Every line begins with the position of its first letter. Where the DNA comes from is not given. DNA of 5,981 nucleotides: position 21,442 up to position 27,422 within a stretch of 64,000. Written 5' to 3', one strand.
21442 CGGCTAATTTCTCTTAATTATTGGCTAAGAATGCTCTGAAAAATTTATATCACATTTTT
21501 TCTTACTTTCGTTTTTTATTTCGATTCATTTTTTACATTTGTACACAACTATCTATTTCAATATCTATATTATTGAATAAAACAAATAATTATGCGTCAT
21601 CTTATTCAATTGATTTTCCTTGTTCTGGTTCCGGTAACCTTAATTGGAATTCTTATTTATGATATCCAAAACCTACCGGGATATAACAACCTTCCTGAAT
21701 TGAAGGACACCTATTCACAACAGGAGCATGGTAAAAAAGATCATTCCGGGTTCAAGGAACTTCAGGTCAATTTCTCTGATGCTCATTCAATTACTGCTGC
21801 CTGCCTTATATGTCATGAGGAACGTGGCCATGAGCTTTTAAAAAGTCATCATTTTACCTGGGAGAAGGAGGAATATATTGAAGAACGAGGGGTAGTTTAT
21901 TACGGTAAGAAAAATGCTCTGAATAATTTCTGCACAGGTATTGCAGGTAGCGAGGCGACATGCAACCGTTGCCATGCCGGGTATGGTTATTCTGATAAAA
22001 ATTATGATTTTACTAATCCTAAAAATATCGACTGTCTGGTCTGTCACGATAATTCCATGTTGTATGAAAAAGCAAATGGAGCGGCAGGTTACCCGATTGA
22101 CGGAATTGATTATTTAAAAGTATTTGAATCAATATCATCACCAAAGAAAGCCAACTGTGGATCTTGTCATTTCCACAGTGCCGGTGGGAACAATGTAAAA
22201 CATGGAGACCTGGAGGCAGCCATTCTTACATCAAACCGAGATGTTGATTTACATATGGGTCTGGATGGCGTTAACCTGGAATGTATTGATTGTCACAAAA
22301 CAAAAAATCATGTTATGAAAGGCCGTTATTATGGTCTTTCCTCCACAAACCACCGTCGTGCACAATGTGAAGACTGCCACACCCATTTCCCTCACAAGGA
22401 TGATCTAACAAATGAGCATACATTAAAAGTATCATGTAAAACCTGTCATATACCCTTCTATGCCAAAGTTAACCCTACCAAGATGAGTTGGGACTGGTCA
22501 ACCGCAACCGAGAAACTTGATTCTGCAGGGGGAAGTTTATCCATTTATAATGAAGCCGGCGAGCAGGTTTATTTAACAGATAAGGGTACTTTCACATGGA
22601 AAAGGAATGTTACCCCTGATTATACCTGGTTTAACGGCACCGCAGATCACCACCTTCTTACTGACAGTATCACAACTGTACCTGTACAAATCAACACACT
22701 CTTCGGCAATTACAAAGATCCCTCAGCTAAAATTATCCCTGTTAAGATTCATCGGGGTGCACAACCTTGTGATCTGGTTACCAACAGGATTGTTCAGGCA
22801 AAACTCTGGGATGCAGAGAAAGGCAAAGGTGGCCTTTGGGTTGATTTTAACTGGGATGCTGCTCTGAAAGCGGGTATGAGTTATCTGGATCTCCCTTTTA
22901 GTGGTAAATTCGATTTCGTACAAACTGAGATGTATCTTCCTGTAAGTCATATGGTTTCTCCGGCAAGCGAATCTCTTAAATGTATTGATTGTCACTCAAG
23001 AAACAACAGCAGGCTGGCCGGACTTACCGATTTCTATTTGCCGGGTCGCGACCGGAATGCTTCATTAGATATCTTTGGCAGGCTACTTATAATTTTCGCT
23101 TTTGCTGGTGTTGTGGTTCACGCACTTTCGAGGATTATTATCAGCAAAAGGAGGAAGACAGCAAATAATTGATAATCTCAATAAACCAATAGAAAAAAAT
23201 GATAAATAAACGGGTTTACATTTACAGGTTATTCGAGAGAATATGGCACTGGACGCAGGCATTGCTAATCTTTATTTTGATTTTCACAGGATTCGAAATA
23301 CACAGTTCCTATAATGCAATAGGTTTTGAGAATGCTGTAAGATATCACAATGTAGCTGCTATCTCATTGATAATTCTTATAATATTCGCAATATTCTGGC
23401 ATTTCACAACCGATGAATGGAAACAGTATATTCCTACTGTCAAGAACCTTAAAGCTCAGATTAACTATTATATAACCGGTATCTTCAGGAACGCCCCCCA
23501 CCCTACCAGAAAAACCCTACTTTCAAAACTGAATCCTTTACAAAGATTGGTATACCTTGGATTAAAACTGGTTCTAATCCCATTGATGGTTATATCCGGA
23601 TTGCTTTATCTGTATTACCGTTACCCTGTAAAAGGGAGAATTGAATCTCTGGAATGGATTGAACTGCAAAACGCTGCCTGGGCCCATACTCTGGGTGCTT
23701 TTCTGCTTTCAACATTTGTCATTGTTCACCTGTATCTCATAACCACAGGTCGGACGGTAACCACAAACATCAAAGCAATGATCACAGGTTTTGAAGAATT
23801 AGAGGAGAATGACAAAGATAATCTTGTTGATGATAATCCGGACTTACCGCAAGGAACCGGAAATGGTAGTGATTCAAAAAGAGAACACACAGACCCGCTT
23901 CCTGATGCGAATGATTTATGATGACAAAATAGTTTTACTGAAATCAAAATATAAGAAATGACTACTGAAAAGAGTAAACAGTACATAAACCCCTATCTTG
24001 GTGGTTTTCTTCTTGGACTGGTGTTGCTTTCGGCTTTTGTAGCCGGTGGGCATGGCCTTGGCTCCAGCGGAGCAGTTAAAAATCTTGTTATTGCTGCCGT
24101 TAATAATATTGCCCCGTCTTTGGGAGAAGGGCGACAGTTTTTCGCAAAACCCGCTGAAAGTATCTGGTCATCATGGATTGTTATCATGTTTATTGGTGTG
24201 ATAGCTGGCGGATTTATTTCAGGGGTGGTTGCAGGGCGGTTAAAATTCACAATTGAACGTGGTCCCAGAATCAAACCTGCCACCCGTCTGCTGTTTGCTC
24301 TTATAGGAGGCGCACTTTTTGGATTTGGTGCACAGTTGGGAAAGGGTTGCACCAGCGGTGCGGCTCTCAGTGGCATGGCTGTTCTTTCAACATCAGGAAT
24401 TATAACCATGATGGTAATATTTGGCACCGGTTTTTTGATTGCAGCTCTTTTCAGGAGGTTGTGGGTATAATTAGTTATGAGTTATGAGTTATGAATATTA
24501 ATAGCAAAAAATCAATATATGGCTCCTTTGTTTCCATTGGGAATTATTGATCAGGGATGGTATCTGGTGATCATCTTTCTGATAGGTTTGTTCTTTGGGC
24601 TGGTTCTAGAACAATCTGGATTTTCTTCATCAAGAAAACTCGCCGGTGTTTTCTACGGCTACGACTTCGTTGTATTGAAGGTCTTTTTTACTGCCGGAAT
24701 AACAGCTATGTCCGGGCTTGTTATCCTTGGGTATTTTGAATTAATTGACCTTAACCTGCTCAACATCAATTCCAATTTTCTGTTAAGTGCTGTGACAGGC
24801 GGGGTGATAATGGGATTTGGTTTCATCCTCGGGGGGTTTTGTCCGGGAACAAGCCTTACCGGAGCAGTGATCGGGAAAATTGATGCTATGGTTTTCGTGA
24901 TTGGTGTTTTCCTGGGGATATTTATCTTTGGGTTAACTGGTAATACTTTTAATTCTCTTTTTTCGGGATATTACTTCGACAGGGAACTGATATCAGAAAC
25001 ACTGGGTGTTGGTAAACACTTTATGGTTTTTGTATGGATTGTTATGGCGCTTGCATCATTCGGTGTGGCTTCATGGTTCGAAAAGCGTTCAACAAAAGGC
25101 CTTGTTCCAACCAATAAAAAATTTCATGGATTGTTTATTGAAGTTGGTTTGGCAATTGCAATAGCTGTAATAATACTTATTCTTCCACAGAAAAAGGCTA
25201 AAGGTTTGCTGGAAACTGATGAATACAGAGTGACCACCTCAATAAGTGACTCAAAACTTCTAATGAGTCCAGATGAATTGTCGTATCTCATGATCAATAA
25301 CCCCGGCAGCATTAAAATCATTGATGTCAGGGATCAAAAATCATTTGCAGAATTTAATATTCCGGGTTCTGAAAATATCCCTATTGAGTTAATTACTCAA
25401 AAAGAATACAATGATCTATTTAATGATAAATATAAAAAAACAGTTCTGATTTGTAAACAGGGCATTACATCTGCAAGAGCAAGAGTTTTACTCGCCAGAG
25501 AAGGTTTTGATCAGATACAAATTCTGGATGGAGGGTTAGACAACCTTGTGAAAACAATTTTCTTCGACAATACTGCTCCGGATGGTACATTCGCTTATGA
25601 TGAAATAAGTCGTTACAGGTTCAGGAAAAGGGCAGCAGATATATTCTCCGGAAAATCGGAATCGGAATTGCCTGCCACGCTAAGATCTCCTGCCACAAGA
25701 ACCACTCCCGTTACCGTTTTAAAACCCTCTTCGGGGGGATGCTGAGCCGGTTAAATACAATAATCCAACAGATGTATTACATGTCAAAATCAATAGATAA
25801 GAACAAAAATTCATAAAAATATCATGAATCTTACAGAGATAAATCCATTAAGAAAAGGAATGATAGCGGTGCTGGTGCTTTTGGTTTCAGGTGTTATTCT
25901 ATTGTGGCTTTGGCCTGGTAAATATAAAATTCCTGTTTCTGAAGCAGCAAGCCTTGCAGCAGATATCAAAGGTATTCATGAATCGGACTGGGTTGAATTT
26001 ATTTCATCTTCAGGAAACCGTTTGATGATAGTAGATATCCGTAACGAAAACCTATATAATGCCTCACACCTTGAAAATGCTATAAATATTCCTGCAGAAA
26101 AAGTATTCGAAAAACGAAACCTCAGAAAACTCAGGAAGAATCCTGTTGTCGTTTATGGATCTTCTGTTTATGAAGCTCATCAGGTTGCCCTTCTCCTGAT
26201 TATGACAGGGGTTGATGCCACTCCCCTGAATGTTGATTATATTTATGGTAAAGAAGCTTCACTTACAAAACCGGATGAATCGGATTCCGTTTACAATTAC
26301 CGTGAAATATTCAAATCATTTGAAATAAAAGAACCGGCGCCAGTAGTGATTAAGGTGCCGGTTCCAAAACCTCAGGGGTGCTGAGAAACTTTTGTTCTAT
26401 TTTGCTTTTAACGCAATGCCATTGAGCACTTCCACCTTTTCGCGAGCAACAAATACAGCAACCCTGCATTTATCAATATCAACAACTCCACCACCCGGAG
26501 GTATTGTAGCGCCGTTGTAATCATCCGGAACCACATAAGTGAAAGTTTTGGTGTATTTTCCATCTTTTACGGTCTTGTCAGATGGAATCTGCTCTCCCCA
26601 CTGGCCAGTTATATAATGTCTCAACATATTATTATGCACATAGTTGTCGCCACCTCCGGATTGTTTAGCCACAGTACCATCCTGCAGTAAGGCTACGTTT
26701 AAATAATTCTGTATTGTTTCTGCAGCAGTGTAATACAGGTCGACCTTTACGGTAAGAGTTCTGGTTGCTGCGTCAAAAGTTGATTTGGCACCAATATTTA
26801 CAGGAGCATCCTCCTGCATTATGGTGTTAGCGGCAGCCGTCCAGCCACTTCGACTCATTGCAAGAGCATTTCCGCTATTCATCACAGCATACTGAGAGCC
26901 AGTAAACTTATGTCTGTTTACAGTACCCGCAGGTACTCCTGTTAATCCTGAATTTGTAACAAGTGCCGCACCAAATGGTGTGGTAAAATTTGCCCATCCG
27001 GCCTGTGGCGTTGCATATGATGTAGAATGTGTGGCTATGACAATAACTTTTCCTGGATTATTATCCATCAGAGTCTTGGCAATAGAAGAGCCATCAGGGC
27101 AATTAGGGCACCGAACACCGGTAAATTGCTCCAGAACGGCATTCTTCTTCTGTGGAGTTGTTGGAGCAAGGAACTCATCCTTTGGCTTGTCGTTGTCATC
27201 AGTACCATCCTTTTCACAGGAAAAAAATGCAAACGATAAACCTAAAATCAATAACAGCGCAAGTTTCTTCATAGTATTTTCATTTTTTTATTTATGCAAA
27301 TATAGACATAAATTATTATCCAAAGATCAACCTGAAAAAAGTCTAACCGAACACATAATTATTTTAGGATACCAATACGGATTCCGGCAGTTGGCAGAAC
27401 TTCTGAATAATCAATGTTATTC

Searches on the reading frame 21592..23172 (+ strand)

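Call 7: search_protein_families(library=pfam, proteins=[window:21592-23172:+])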
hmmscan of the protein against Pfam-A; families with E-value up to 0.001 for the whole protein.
window:21592-23172:+ (526 aa): 4 families
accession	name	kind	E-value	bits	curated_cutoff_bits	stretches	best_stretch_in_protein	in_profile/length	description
PF11783.13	Cytochrome_cB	-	4.2e-58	196.4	22.1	1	297-470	1-172/173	Cytochrome c bacterial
PF14522.11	Cytochrome_C7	-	3.6e-08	33.6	24.8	0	120-193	12-66/67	Cytochrome c7 and related cytochrome c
PF14537.11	Cytochrom_c3_2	-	5e-06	27.3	25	1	121-194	6-65/79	Cytochrome c3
PF13435.11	Cytochrome_C554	-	0.00017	22.9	20.8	0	189-264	2-84/84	Cytochrome c554 and c-prime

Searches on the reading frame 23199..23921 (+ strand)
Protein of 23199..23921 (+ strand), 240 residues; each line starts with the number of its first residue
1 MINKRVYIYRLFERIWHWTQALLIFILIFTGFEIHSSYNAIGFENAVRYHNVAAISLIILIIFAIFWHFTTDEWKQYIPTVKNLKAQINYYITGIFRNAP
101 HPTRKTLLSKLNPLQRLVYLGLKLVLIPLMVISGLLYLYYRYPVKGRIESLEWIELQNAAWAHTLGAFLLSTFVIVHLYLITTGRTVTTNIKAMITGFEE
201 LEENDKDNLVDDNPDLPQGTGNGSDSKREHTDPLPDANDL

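Call 7: search_protein_families(library=pfam, proteins=[window:23199-23921:+])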
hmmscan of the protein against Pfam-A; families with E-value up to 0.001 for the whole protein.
window:23199-23921:+ (240 aa): 1 family
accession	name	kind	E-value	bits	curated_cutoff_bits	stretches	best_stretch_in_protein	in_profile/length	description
PF01292.26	Ni_hydr_CYTB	-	1.6e-27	96.8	30.1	1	9-197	2-179/179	Prokaryotic cytochrome b561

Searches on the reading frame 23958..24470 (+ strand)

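Call 7: search_protein_families(library=pfam, proteins=[window:23958-24470:+])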
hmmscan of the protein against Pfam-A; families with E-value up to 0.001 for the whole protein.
window:23958-24470:+ (170 aa): 1 family
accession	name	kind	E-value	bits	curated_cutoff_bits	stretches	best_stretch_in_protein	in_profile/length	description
PF04143.19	Sulf_transp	-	4.4e-20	72.9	27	1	5-159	172-309/310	Sulphur transport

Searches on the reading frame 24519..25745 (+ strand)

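Call 7: search_protein_families(library=pfam, proteins=[window:24519-25745:+])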
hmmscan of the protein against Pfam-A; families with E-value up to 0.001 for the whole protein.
window:24519-25745:+ (408 aa): 3 families
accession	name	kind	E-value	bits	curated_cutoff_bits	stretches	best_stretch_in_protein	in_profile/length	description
PF00581.25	Rhodanese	-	4.7e-13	49.9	22.2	1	256-343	7-99/102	Rhodanese-like domain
PF04143.19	Sulf_transp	-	1.8e-11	44.6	27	1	38-219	7-185/310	Sulphur transport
PF20398.3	DUF6691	-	0.00019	22.2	27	0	15-140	2-133/142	Family of unknown function (DUF6691)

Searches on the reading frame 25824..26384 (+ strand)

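Call 7: search_protein_families(library=pfam, proteins=[window:25824-26384:+])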
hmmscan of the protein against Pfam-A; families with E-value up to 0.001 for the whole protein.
window:25824-26384:+ (186 aa): 1 family
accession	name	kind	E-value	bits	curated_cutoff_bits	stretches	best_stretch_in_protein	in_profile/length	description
PF00581.25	Rhodanese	-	5.3e-08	33.7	22.2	1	65-129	13-85/102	Rhodanese-like domain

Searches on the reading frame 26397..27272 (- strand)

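Call 7: search_protein_families(library=pfam, proteins=[window:26397-27272:-])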
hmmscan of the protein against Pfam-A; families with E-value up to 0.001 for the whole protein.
window:26397-27272:- (291 aa): 1 family
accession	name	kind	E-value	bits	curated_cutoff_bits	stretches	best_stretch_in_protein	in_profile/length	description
PF11551.14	Omp28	-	5.8e-20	72.3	34.9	1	107-286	7-163/171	Outer membrane protein Omp28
